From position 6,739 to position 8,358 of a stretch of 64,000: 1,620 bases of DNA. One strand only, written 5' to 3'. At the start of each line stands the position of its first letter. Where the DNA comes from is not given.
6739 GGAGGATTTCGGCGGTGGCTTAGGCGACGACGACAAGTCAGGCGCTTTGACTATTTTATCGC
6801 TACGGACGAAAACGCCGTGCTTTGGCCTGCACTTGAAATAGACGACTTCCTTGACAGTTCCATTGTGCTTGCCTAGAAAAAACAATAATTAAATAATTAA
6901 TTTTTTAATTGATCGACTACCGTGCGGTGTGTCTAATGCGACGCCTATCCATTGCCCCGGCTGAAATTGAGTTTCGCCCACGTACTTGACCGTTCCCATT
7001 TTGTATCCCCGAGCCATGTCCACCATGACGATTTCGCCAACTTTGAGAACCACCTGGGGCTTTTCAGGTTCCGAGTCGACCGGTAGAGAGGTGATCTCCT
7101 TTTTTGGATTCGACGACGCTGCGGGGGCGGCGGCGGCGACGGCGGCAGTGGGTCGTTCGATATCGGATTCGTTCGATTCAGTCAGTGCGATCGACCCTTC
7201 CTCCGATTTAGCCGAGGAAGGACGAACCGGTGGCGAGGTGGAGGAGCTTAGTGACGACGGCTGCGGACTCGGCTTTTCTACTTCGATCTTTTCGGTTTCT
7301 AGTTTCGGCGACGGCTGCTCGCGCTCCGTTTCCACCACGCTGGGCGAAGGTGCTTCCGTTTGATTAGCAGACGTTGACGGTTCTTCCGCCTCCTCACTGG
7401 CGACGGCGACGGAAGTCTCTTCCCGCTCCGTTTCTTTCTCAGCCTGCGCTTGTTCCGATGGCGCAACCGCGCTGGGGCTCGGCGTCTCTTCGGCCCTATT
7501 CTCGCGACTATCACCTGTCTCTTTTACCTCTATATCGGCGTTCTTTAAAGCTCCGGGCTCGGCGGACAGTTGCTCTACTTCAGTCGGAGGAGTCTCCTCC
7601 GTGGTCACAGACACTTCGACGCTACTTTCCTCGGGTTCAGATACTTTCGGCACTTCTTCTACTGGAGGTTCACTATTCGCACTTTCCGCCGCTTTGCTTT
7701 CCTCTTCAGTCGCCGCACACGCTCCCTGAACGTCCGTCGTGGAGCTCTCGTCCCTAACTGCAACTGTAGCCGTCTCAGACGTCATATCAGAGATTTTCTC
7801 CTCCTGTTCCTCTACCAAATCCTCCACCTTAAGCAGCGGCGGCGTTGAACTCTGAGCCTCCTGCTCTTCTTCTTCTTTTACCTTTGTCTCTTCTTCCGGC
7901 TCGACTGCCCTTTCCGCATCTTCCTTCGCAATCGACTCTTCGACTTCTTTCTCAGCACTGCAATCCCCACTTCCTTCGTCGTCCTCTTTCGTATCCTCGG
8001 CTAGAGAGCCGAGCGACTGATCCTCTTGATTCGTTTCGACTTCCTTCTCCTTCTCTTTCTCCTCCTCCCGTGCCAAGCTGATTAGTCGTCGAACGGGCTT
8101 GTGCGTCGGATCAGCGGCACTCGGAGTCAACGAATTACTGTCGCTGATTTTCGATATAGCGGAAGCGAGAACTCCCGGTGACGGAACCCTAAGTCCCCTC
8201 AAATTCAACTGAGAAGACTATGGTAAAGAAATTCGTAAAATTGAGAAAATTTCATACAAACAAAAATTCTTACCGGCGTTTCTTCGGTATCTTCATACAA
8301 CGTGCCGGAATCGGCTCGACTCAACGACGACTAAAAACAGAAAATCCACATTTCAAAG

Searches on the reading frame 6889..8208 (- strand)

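Call 54: search_protein_families(library=pfam, proteins=[window:6889-8208:-], max_evalue=0.01)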
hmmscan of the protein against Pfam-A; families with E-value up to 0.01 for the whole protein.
window:6889-8208:- (439 aa): 1 family
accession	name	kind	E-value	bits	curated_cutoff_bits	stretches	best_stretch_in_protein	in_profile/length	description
PF01302.31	CAP_GLY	-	4.6e-09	36.5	26.5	1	399-431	7-39/65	CAP-Gly domain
